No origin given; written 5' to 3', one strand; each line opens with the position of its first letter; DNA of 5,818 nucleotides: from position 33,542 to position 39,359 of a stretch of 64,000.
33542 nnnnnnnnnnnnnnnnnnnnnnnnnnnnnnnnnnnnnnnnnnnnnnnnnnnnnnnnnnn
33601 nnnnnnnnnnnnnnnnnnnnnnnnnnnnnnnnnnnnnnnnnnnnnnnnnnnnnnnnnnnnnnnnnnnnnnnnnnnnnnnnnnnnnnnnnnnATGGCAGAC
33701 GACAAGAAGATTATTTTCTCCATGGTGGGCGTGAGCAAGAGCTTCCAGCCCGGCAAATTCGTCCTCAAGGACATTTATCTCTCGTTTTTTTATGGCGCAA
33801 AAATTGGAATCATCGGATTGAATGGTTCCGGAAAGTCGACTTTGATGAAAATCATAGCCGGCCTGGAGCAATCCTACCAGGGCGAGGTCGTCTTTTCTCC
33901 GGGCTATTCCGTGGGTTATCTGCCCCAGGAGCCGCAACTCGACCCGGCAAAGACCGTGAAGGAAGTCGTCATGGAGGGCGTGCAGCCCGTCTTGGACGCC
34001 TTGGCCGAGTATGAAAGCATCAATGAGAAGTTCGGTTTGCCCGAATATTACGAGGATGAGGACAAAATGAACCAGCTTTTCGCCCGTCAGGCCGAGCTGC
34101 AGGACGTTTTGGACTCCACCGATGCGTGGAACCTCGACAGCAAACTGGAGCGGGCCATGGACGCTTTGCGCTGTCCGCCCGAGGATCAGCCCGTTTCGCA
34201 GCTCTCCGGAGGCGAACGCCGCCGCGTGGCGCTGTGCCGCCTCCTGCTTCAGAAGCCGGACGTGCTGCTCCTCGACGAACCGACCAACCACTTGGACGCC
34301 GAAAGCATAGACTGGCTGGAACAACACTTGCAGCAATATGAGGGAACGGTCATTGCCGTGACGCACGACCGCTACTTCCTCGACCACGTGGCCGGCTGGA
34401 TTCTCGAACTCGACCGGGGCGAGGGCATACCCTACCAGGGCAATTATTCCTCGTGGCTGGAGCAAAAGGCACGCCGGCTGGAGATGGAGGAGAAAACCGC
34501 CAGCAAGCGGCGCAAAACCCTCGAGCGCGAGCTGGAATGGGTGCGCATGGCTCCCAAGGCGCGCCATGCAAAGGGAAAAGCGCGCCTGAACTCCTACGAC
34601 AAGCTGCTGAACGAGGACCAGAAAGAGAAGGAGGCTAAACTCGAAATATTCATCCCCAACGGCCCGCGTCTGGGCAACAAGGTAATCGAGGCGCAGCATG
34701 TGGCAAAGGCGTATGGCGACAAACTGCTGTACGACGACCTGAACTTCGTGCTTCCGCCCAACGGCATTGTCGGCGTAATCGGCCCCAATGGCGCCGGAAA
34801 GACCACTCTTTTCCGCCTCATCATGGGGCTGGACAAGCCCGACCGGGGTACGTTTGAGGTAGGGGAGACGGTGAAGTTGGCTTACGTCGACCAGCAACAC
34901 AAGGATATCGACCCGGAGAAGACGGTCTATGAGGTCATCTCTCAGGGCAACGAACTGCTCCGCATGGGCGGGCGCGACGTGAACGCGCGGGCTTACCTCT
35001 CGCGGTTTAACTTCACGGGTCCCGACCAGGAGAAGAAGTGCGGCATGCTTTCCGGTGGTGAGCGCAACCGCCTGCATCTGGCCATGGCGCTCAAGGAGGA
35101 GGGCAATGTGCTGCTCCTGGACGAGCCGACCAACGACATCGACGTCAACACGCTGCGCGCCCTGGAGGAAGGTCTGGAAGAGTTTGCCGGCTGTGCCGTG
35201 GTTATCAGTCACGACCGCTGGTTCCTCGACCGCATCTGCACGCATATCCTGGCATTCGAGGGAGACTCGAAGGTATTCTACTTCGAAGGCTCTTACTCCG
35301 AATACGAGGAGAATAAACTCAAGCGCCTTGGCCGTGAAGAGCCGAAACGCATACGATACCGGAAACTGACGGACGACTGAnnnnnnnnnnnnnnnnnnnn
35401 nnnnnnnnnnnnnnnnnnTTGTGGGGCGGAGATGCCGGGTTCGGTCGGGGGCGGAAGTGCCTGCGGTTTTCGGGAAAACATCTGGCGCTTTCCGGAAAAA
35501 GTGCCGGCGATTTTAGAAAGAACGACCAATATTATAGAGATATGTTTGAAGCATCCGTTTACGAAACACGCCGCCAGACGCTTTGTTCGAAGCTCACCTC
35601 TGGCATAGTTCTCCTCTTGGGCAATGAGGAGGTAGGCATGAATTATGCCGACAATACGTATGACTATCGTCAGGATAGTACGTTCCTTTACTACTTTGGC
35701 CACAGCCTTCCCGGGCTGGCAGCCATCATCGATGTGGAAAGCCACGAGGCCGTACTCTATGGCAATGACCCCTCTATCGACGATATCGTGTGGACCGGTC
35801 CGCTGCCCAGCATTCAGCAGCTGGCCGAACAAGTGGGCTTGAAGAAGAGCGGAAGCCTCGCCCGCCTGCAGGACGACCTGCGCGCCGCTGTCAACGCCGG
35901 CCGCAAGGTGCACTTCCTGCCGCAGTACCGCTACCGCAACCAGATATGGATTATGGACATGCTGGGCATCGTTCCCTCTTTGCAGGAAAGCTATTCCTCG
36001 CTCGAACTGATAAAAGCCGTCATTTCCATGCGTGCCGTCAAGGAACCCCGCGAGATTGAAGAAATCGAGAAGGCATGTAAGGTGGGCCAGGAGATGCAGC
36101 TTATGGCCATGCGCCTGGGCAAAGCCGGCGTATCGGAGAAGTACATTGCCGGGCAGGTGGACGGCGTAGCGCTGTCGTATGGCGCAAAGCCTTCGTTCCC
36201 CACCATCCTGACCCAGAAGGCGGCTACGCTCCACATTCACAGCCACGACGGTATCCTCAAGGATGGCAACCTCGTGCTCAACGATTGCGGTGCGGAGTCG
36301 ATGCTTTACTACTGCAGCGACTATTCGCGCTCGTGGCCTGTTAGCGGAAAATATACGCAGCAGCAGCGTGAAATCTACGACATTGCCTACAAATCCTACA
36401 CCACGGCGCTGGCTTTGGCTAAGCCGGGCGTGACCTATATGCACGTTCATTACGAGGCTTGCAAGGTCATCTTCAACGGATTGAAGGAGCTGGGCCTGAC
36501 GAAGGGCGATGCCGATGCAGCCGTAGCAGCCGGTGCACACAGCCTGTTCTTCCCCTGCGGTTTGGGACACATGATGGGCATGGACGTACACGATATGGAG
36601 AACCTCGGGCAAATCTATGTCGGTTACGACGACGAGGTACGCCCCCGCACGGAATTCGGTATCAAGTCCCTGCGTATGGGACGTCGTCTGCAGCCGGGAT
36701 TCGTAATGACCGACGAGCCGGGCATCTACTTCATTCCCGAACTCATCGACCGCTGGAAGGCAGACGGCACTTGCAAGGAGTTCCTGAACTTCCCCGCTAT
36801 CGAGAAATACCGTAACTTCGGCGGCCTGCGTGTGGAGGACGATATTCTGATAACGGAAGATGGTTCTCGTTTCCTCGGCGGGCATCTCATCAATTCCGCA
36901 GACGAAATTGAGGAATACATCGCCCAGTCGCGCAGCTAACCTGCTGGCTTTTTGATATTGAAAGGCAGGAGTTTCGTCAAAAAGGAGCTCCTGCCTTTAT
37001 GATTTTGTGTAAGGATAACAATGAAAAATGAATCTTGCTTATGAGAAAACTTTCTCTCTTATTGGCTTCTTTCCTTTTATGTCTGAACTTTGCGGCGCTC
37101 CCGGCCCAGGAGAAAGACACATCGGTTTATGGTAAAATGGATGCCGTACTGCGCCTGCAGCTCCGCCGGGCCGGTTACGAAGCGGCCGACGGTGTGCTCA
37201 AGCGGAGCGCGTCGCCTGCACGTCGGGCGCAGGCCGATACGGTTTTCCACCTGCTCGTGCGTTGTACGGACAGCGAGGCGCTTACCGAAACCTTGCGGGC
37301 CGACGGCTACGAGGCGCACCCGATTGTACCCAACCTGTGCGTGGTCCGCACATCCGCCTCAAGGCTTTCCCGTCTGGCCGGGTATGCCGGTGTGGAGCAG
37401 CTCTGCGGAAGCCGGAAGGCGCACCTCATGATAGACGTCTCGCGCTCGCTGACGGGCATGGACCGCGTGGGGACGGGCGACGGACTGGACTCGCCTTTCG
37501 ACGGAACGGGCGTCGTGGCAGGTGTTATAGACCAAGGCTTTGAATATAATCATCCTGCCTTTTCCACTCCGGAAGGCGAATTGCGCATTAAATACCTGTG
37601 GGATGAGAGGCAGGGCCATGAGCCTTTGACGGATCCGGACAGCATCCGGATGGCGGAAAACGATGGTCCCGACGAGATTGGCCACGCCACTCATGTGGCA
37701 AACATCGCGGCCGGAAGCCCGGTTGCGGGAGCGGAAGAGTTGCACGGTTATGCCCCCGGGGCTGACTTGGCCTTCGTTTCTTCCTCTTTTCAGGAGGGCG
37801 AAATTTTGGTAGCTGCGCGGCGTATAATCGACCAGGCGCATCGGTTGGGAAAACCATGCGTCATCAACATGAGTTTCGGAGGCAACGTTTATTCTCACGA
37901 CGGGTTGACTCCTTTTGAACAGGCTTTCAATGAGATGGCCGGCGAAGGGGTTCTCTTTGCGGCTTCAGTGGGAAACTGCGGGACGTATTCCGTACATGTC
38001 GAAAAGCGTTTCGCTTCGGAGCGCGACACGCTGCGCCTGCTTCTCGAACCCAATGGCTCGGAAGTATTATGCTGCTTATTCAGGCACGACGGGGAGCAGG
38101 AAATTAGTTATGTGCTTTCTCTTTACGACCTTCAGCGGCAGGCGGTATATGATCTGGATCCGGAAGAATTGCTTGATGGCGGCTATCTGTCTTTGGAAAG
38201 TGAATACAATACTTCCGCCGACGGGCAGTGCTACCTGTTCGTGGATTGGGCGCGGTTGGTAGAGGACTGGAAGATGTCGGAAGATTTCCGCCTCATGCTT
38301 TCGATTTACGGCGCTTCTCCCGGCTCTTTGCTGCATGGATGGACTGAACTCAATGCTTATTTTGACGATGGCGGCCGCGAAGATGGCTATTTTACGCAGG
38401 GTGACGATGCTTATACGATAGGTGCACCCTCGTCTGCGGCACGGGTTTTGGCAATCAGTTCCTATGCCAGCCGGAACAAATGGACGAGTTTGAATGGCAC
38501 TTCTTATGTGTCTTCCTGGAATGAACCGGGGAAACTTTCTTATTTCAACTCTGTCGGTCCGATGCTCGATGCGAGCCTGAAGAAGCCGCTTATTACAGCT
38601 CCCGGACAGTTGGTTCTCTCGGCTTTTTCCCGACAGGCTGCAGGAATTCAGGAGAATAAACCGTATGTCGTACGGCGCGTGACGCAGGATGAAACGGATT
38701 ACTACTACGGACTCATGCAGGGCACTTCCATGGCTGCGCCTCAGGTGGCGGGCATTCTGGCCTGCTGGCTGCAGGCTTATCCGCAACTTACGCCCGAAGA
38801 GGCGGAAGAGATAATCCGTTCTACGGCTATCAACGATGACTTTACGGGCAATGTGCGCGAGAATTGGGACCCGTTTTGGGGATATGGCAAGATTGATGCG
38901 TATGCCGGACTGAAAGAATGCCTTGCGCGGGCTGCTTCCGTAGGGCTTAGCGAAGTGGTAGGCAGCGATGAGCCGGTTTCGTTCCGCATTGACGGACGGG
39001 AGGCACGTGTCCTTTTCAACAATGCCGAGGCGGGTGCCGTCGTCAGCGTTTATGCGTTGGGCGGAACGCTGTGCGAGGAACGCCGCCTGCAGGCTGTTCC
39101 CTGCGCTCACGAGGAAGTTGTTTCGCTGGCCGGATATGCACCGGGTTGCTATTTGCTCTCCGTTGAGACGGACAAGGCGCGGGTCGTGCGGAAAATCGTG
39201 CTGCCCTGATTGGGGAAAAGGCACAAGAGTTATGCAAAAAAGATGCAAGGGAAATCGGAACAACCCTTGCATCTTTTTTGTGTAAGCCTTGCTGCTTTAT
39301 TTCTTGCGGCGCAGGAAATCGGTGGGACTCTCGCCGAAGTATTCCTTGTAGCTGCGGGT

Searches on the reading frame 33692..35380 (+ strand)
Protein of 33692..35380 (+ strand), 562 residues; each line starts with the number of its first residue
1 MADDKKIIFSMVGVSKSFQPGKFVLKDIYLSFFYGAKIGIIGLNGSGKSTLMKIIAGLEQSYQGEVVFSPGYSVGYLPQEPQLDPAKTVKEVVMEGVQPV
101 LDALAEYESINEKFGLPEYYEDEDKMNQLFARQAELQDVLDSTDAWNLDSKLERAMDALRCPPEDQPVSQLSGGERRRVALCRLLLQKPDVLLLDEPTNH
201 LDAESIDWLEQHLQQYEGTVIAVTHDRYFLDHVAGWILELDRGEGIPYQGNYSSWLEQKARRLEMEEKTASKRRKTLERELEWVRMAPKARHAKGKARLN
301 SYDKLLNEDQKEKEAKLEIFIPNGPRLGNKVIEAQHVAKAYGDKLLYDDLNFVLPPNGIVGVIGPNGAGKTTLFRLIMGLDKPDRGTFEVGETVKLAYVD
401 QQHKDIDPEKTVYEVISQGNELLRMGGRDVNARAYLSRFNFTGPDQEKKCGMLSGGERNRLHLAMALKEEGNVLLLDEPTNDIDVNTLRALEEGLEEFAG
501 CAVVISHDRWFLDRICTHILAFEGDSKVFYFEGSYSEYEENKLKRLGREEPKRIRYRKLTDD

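Call 8: search_protein_families(library=pfam, proteins=[window:33692-35380:+], max_evalue=0.001)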
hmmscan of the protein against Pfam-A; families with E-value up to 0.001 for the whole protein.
window:33692-35380:+ (562 aa): 15 families
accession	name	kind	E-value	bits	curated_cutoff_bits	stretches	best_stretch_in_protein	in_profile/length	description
PF00005.33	ABC_tran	-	8.8e-56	188.7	25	2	25-199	1-137/137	ABC transporter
PF13304.12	AAA_21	-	1.3e-18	68.5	27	1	166-231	233-304/304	AAA domain, putative AbiEii toxin, Type IV TA system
PF12848.13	ABC_tran_Xtn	-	6.4e-12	45.8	25.9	1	238-315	1-81/85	ABC transporter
PF02463.25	SMC_N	-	4.5e-10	39.8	40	0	358-510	25-200/220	RecF/RecN/SMC N terminal domain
PF13555.12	AAA_29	-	5.7e-06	26.4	27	0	348-374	13-39/61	P-loop containing region of AAA domain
PF13238.12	AAA_18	-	1.5e-05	25.8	29.4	0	38-164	1-102/128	AAA domain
PF13476.12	AAA_23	-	1.8e-05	25.9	27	0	348-377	11-39/201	AAA domain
PF13401.12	AAA_22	-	3e-05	24.8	27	0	358-405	6-45/130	AAA domain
PF13166.12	AAA_13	-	9.3e-05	21.7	36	0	40-60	21-41/713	AAA domain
PF00931.28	NB-ARC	-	0.00014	21.6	23.5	0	358-394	19-55/248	NB-ARC domain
PF13191.12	AAA_16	-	0.00024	22.1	32.6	0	358-390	25-57/167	AAA ATPase domain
PF13175.12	AAA_15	-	0.00034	20.8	32.1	0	40-56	28-44/374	AAA ATPase domain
PF01926.29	MMR_HSR1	-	0.00049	20.6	21.9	0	37-57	1-21/113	50S ribosome-binding GTPase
PF13521.12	AAA_28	-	0.00069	20.3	27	0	362-407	4-45/164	AAA domain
PF05783.17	DLIC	-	0.00097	18.5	19.7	0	354-410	22-73/471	Dynein light intermediate chain (DLIC)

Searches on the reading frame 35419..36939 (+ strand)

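Call 8: search_protein_families(library=pfam, proteins=[window:35419-36939:+], max_evalue=0.001)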
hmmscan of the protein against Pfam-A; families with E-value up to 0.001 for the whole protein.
window:35419-36939:+ (506 aa): 2 families
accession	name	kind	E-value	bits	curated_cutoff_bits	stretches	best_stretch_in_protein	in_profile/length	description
PF00557.29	Peptidase_M24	-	1.3e-40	139.8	23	1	214-480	1-208/208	Metallopeptidase family M24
PF05195.22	AMP_N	-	5.7e-25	87.8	24.6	1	48-164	1-120/121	Aminopeptidase P, N-terminal domain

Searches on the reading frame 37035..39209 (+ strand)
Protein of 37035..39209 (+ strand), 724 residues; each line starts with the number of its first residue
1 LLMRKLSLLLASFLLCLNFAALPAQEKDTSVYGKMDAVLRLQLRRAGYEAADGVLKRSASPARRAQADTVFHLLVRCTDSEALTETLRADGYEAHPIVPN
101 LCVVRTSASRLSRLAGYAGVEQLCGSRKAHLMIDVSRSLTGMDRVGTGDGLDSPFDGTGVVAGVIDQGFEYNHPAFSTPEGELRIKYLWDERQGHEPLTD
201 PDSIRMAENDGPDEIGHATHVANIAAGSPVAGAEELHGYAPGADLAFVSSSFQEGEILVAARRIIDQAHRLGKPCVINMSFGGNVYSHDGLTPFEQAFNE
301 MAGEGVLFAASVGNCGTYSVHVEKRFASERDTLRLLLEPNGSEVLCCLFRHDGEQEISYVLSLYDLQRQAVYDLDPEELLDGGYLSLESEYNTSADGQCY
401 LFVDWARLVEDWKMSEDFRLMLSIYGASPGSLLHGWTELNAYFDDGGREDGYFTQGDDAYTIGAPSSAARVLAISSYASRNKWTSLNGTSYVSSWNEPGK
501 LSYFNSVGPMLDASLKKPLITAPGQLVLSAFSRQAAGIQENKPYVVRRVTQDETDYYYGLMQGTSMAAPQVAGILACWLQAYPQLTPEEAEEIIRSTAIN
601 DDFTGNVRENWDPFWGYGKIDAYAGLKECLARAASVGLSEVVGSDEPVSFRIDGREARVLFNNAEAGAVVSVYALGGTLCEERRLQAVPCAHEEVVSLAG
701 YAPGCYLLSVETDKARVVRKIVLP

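Call 8: search_protein_families(library=pfam, proteins=[window:37035-39209:+], max_evalue=0.001)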
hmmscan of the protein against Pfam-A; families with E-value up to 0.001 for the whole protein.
window:37035-39209:+ (724 aa): 1 family
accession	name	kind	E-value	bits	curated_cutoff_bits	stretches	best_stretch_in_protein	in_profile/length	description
PF00082.27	Peptidase_S8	-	1.8e-37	129.7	21.8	2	456-618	158-288/288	Subtilase family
